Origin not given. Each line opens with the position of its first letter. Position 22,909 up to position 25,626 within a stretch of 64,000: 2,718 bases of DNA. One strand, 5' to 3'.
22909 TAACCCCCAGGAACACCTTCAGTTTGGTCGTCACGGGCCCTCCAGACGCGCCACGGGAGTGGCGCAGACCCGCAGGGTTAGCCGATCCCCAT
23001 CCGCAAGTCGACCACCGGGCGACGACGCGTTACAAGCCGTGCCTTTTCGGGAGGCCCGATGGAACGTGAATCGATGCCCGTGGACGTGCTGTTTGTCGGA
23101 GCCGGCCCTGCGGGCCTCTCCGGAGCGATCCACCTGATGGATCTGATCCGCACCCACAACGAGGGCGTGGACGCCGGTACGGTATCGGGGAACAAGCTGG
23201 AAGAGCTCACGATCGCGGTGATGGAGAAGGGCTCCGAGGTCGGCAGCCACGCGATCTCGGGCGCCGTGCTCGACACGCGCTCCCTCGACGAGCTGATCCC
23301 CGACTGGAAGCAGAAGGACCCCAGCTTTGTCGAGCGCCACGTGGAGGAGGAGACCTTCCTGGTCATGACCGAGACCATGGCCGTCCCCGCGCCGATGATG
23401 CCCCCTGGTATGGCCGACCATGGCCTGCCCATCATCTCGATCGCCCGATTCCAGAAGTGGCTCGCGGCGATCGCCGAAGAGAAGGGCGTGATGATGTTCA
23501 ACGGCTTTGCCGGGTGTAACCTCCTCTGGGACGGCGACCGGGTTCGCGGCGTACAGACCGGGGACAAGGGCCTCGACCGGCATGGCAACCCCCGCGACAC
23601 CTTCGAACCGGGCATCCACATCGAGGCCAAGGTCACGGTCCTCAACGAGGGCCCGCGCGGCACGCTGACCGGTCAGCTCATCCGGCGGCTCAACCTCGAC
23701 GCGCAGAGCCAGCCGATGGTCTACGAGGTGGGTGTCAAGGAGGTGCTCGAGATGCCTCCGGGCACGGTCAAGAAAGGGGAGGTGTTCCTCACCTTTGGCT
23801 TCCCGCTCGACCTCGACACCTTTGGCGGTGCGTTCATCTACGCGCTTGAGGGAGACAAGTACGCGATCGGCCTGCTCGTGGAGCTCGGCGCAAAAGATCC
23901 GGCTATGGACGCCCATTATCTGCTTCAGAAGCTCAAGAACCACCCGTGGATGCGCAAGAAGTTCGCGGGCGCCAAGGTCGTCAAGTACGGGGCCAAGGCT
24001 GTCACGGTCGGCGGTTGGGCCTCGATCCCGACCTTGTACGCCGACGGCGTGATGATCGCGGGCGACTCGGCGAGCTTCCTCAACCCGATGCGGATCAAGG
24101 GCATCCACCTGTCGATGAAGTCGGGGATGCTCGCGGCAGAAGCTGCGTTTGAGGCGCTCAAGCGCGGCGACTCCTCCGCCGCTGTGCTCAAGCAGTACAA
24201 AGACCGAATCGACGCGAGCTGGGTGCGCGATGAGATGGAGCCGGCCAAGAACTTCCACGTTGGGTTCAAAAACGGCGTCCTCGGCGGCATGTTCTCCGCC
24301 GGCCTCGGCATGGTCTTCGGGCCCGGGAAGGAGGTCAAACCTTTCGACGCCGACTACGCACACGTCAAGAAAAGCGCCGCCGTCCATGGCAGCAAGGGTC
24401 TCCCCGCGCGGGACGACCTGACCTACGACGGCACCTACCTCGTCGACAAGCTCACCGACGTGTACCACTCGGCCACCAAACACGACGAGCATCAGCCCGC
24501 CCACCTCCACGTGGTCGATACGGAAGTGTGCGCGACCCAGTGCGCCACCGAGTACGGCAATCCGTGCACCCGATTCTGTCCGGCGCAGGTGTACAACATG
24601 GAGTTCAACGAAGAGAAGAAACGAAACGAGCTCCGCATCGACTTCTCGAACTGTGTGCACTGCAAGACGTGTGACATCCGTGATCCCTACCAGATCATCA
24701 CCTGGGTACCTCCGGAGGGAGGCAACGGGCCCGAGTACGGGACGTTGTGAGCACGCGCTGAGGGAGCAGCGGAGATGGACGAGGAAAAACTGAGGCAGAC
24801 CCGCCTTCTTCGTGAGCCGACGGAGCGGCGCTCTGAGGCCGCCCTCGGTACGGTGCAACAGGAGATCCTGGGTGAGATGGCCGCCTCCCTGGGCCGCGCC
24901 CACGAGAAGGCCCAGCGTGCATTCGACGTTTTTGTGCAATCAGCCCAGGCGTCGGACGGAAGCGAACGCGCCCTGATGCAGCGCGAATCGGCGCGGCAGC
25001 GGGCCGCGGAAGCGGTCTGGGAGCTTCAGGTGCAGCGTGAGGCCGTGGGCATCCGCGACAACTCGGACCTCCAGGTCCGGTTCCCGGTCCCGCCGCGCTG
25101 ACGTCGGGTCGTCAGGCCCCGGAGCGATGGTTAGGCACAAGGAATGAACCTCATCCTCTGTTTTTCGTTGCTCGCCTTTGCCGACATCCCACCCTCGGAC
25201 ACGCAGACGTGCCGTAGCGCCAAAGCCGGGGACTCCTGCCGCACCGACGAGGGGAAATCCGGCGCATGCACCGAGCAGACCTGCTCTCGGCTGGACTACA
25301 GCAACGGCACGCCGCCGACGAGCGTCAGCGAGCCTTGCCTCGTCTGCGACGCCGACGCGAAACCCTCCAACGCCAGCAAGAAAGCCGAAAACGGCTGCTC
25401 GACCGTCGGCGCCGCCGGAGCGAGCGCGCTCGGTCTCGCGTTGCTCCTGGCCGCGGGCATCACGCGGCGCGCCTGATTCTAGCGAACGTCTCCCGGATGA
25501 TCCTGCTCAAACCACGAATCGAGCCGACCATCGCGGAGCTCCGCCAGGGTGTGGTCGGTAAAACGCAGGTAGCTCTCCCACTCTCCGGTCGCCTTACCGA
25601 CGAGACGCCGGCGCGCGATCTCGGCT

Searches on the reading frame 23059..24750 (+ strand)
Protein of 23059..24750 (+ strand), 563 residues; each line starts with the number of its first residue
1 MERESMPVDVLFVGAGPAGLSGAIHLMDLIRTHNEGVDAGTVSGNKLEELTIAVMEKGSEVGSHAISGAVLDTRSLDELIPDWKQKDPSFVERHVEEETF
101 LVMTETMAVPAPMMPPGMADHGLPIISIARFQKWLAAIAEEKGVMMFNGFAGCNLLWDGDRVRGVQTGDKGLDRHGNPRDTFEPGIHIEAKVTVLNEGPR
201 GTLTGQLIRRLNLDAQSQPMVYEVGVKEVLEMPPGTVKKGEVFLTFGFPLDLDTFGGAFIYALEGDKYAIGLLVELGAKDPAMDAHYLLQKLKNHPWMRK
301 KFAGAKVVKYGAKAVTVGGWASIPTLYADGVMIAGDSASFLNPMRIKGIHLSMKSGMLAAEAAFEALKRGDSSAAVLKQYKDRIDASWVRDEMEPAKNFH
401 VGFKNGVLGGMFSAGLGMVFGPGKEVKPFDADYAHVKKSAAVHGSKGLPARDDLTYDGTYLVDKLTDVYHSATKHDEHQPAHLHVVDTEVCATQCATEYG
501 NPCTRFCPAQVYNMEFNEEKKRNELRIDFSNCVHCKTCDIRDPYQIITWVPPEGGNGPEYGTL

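Call 9: search_protein_families(library=pfam, proteins=[window:23059-24750:+], max_evalue=0.001)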
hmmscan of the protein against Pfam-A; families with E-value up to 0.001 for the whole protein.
window:23059-24750:+ (563 aa): 3 families
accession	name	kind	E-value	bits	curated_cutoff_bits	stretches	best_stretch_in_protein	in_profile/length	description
PF05187.19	Fer4_ETF_QO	-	2e-36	124.7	24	1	462-560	5-103/104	Electron transfer flavoprotein-ubiquinone oxidoreductase, 4Fe-4S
PF21162.3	ETFQO_UQ-bd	-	1.7e-23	83.4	27.7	1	222-315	1-96/96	ETF-QO, ubiquinone-binding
PF01494.25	FAD_binding_3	-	0.00018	21.3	22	0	328-383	283-337/349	FAD binding domain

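Call 11: find_homologous_proteins(query=window:23059-24750:+, max_evalue=1e-20)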
Query window:23059-24750:+ (563 aa): 7843 proteins with E <= 1e-20 among 8000 candidates; the best 120 are listed.
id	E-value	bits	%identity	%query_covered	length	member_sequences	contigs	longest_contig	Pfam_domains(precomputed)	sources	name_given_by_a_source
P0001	0.0e+0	1314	100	100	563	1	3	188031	PF05187.20,PF21162.4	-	-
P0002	0.0e+0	1096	82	100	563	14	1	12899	PF05187.20,PF21162.4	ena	-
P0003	0.0e+0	1053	79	100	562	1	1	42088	PF05187.20,PF21162.4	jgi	jgi:electron-transferring-flavoprotein dehydrogenase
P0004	0.0e+0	1045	78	100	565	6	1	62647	PF05187.20,PF21162.4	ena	-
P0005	0.0e+0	1030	77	100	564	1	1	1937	PF05187.20,PF21162.4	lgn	-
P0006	0.0e+0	1021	76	100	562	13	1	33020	PF05187.20,PF21162.4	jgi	jgi:electron-transferring-flavoprotein dehydrogenase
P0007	0.0e+0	1014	76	100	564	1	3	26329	PF05187.20,PF21162.4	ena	-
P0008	0.0e+0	1011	78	100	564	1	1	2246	PF05187.20,PF21162.4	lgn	-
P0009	0.0e+0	1010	77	100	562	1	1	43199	PF05187.20,PF21162.4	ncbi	-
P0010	0.0e+0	1010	75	100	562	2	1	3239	PF05187.20,PF21162.4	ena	-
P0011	1.4e-297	1006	75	100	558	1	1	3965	PF05187.20,PF21162.4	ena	-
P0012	2.7e-297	1005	76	100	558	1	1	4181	PF05187.20,PF21162.4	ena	-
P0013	3.4e-296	1002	76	100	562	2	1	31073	PF05187.20,PF21162.4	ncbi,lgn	-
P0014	8.7e-296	1000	76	100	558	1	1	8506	PF05187.20,PF21162.4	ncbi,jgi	jgi:electron-transferring-flavoprotein dehydrogenase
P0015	4.8e-295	998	76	100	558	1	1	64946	PF05187.20,PF21162.4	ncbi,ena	-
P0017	1.8e-294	996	75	100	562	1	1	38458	PF05187.20,PF21162.4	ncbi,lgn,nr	ncbi:MAG: electron transfer flavoprotein-ubiquinone oxidoreductase [Pseudomonadota bacterium]|nr:ele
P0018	2.6e-293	992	75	100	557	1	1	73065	PF05187.20,PF21162.4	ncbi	ncbi:MAG: 4Fe-4S dicluster domain-containing protein [Myxococcota bacterium]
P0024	6.5e-288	974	73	100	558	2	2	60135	PF05187.20,PF21162.4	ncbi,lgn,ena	-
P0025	8.1e-288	974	75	100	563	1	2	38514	PF05187.20,PF21162.4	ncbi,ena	-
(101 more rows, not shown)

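Call 16: find_encoding_contigs(protein=P0001, flank=1000, max_places=5)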
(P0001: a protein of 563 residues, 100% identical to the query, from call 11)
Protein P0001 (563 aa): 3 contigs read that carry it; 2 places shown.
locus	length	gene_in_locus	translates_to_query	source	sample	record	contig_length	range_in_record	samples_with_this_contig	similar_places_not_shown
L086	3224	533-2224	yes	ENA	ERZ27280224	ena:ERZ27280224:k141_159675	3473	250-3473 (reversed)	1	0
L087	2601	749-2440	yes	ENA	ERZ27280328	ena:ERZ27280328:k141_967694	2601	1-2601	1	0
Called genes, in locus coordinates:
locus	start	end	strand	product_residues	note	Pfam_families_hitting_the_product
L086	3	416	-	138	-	?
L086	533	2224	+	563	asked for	PF21162:ETFQO_UQ-bd, PF05187:Fer4_ETF_QO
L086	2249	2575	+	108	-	PF20370:DUF6665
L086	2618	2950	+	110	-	-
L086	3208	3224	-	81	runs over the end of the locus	PF04325:DUF465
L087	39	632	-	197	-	PF01252:Peptidase_A8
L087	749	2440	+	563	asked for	PF21162:ETFQO_UQ-bd, PF05187:Fer4_ETF_QO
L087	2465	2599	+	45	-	?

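Call 22: list_cluster_members(proteins=[P0009, P0013, P0015, P0024, P0025, P0123, P0126, P0130, P0135, P0139])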
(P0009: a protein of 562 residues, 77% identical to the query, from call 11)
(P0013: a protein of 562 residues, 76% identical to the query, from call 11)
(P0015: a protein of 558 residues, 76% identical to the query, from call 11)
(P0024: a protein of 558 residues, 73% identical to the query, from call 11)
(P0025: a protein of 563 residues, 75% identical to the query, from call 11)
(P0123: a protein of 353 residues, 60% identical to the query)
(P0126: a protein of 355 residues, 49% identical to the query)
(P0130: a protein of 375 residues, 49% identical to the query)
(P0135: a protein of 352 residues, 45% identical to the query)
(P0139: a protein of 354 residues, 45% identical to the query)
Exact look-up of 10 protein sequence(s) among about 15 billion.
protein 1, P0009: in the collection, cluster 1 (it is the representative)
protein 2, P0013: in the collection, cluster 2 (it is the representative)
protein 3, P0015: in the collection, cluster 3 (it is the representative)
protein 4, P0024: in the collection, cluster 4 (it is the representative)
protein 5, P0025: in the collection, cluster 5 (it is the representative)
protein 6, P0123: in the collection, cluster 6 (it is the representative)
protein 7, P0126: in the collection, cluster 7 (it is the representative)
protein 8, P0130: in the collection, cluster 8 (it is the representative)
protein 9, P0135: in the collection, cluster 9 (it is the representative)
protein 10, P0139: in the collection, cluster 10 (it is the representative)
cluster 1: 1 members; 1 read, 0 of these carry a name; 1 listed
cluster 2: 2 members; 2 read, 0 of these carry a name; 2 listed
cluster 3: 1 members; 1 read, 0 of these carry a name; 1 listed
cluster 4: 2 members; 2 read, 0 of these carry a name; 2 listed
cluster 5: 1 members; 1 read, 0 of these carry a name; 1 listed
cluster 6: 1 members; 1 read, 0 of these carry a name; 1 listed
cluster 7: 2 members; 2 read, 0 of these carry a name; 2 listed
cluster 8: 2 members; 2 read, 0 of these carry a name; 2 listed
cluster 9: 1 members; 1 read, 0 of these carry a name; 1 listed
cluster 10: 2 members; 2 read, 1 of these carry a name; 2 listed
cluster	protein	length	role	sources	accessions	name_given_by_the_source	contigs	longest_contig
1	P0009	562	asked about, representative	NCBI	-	-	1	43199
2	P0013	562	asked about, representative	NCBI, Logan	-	-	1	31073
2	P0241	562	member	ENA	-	-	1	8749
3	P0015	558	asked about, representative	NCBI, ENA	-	-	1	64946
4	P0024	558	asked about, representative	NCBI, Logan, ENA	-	-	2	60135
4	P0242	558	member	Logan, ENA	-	-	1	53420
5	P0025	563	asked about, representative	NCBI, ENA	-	-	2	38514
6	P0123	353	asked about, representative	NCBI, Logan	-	-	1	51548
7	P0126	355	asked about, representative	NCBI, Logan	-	-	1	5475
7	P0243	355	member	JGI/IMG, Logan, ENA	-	-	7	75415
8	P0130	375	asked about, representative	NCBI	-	-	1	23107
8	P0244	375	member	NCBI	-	-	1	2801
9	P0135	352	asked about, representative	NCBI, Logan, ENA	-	-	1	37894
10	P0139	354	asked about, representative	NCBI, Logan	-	-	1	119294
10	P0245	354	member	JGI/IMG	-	flagellar biosynthetic protein FlhB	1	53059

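Call 38: find_encoding_contigs(protein=P0017, flank=6000, max_places=2)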
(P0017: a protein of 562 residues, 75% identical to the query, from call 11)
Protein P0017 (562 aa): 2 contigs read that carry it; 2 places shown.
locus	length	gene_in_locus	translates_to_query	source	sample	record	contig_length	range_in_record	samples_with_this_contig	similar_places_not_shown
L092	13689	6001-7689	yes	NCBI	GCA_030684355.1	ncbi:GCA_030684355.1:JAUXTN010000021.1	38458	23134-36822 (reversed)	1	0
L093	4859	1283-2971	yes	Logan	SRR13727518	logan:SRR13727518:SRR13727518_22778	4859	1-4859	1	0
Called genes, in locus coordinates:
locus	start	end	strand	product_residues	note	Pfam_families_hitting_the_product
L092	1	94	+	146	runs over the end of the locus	-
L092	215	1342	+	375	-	PF05222:AlaDh_PNT_N, PF01262:AlaDh_PNT_C, PF02826:2-Hacid_dh_C (weak), PF01488:Shikimate_DH (weak), PF02254:TrkA_N (weak), PF03435:Sacchrp_dh_NADP (weak), PF03807:F420_oxidored (weak)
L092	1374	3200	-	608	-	PF01590:GAF, PF13185:GAF_2, PF13492:GAF_3, PF01966:HD (faint), PF13487:HD_5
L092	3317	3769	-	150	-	-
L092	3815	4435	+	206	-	-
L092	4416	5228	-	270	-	PF01790:LGT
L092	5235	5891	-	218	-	PF01252:Peptidase_A8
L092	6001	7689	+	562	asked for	PF21162:ETFQO_UQ-bd, PF05187:Fer4_ETF_QO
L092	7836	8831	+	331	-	-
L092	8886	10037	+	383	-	PF00089:Trypsin, PF13365:Trypsin_2, PF00595:PDZ (faint), PF13180:PDZ_2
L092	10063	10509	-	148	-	-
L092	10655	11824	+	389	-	PF01209:Ubie_methyltran (weak), PF13489:Methyltransf_23, PF08241:Methyltransf_11 (weak), PF08242:Methyltransf_12 (faint), PF13649:Methyltransf_25, PF13847:Methyltransf_31, PF08241:Methyltransf_11 (weak)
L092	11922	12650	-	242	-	PF04784:DUF547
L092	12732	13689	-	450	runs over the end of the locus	PF12801:Fer4_5 (weak), PF00037:Fer4 (faint), PF12837:Fer4_6 (faint), PF13237:Fer4_10 (weak), PF14697:Fer4_21, PF12838:Fer4_7 (weak), PF13187:Fer4_9 (weak)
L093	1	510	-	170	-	?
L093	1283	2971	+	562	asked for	PF21162:ETFQO_UQ-bd, PF05187:Fer4_ETF_QO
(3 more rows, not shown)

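Call 39: find_encoding_contigs(protein=P0018, flank=6000, max_places=2)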
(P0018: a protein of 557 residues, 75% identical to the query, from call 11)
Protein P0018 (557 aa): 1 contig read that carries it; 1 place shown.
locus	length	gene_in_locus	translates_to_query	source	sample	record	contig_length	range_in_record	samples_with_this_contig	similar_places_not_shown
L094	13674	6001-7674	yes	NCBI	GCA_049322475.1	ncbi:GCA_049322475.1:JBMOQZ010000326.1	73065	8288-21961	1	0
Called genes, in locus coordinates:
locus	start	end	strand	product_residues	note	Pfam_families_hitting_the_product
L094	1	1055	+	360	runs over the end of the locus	-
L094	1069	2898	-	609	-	PF01590:GAF, PF13185:GAF_2, PF13492:GAF_3, PF01966:HD (weak), PF13487:HD_5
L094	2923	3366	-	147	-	-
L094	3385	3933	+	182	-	-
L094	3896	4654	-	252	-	PF01790:LGT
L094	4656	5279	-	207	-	PF01252:Peptidase_A8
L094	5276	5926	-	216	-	PF01252:Peptidase_A8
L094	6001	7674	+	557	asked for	PF21162:ETFQO_UQ-bd, PF05187:Fer4_ETF_QO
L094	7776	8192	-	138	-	-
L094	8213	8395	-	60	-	-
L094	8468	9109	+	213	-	PF09365:DUF2461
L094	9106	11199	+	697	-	PF07676:PD40 (faint), PF13715:CarbopepD_reg_2 (faint), PF13620:CarboxypepD_reg (weak)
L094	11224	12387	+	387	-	PF08240:ADH_N, PF16912:Glu_dehyd_C (faint), PF00107:ADH_zinc_N, PF13602:ADH_zinc_N_2 (faint)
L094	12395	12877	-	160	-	-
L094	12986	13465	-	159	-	PF00011:HSP20, PF17886:ArsA_HSP20 (faint)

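Call 43: find_encoding_contigs(protein=P0009, flank=8000, max_places=2)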
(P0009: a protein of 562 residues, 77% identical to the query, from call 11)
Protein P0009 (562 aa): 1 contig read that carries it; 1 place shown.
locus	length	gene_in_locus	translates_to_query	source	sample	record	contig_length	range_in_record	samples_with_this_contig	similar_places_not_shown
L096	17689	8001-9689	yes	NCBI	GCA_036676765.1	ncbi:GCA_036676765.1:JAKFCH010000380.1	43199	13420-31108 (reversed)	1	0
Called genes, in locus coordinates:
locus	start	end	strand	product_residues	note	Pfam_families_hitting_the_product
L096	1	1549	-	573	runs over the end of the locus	-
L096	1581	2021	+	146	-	-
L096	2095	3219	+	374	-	PF05222:AlaDh_PNT_N, PF01262:AlaDh_PNT_C, PF01488:Shikimate_DH (weak), PF02254:TrkA_N (weak), PF02826:2-Hacid_dh_C (weak), PF03435:Sacchrp_dh_NADP (weak), PF03807:F420_oxidored (weak)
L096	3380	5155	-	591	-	PF01590:GAF, PF13185:GAF_2, PF13492:GAF_3, PF01966:HD (faint), PF13487:HD_5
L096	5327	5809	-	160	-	-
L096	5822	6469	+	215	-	-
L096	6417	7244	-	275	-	PF01790:LGT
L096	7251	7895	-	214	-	PF01252:Peptidase_A8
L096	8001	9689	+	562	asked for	PF21162:ETFQO_UQ-bd, PF05187:Fer4_ETF_QO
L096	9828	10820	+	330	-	-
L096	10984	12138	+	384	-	PF00089:Trypsin, PF13365:Trypsin_2, PF13180:PDZ_2, PF17820:PDZ_6 (faint)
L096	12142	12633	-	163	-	PF00581:Rhodanese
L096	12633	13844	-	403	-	PF07396:Porin_O_P (weak)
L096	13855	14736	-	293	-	PF21342:SoxA-TsdA_cyt-c, PF00034:Cytochrom_C (weak), PF13442:Cytochrome_CBB3 (weak)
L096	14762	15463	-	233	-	PF00753:Lactamase_B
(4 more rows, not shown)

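Call 44: find_encoding_contigs(protein=P0013, flank=3000, max_places=2)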
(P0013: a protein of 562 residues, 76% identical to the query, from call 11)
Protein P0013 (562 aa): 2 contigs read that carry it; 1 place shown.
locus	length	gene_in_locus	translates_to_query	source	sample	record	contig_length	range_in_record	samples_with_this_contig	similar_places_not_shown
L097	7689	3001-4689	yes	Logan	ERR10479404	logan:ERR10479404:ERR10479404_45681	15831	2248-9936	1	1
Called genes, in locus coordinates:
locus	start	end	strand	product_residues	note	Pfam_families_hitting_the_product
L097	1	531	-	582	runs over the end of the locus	PF01966:HD (faint), PF01590:GAF, PF13185:GAF_2, PF13492:GAF_3, PF13487:HD_5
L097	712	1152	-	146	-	-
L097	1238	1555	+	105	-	-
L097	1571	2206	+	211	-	-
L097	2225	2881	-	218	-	PF01252:Peptidase_A8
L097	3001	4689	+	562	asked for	PF21162:ETFQO_UQ-bd, PF05187:Fer4_ETF_QO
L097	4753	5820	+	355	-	-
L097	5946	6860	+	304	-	PF15617:C-C_Bond_Lyase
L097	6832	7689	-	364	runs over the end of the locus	PF15632:ATPgrasp_Ter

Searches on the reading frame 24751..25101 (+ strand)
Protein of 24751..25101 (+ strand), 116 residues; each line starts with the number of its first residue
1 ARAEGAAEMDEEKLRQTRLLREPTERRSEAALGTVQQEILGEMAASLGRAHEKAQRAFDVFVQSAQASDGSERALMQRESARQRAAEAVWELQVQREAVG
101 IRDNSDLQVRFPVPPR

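Call 71: search_protein_families(library=pfam, proteins=[window:24751-25101:+], max_evalue=0.1)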
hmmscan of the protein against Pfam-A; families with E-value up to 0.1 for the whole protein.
window:24751-25101:+ (116 aa): 1 family
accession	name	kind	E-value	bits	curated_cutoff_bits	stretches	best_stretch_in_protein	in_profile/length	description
PF20370.3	DUF6665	-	5.8e-09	36.6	27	1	27-114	14-91/106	Family of unknown function (DUF6665)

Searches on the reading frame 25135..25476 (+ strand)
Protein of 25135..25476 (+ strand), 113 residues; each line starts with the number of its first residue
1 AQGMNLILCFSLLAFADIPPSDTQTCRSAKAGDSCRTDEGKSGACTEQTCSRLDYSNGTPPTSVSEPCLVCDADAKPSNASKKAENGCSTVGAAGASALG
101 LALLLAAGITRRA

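Call 32: search_protein_families(library=ncbifam, proteins=[window:25135-25476:+], max_evalue=0.01)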
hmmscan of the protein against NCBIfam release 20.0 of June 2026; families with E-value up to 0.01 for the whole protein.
window:25135-25476:+ (113 aa): 1 family
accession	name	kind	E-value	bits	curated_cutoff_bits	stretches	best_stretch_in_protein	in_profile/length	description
NF041894.1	MXAN_6652_fam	equivalog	0.0016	18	200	1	16-112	116-201/203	MXAN_6652 family MXYO-CTERM-anchored protein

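Call 71: search_protein_families(library=pfam, proteins=[window:25135-25476:+], max_evalue=0.1)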
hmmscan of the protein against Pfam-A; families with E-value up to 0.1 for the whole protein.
window:25135-25476:+ (113 aa): 1 family
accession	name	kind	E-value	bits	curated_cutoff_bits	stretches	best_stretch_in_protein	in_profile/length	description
PF14720.11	NiFe_hyd_SSU_C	-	0.081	13.7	27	1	31-76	24-72/80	NiFe/NiFeSe hydrogenase small subunit C-terminal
